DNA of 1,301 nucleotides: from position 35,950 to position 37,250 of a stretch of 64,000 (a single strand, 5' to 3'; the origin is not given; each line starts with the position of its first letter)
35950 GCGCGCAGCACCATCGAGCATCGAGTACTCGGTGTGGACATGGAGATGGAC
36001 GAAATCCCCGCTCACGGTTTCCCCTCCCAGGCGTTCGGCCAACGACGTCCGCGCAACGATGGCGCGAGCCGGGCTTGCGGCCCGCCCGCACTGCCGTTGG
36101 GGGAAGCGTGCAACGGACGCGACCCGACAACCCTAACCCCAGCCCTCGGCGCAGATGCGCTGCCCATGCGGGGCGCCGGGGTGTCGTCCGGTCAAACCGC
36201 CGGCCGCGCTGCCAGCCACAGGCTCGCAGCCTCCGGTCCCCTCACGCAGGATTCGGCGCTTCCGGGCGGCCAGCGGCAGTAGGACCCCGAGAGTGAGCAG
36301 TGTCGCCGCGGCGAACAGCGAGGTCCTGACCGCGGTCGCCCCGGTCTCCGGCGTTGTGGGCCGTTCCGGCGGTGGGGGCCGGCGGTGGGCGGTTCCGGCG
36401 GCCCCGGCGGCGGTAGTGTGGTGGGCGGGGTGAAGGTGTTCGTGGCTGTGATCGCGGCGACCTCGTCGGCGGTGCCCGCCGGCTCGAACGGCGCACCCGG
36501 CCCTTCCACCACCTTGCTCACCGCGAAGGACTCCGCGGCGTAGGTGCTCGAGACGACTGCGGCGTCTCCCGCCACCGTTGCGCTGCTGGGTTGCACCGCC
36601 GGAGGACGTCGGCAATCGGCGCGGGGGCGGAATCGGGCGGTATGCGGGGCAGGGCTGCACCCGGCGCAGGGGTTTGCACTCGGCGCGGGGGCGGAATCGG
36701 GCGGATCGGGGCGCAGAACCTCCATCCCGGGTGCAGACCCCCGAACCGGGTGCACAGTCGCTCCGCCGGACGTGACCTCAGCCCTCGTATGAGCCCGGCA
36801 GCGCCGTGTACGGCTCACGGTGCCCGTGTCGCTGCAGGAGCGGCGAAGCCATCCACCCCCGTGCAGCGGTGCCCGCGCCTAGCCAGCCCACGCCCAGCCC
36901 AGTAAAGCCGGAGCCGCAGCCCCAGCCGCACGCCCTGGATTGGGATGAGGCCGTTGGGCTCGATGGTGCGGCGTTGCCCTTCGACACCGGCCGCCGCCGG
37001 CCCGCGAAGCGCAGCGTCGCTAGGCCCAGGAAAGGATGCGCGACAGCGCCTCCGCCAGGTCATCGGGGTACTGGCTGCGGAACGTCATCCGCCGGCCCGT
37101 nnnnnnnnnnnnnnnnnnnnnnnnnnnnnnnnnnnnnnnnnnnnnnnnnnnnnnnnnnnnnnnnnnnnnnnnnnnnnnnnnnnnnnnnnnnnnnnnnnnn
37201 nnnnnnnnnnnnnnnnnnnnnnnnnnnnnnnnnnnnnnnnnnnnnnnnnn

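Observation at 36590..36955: Second copy of the repeat family, with flank homology to locus B and a truncated surface-protein gene at its edge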

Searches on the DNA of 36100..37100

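Call 49: search_rna_families(source=window, start=36100, end=37100, threshold=evalue, max_evalue=5)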
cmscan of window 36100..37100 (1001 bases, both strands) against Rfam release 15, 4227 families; matches with E-value up to 5: 1.
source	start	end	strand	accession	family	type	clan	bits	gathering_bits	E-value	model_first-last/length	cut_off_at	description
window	36988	37035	+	RF03006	M23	Gene; sRNA;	-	17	41.2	2.9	1-53/53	no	M23 RNA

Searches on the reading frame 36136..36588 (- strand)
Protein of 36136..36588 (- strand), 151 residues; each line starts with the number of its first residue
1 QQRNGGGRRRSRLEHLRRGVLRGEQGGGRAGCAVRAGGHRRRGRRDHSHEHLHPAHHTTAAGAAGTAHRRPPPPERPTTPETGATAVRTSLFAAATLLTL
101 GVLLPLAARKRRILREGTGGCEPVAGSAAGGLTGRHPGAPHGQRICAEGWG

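Call 30: search_protein_families(library=ncbifam, proteins=[window:36136-36588:-], max_evalue=10)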
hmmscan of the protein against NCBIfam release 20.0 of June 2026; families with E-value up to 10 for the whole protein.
seq(151 aa): 0 families
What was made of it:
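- On LPXTG sortase substrate (the gene fragment): NCBIfam gives no anchor-model hit (call 30).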
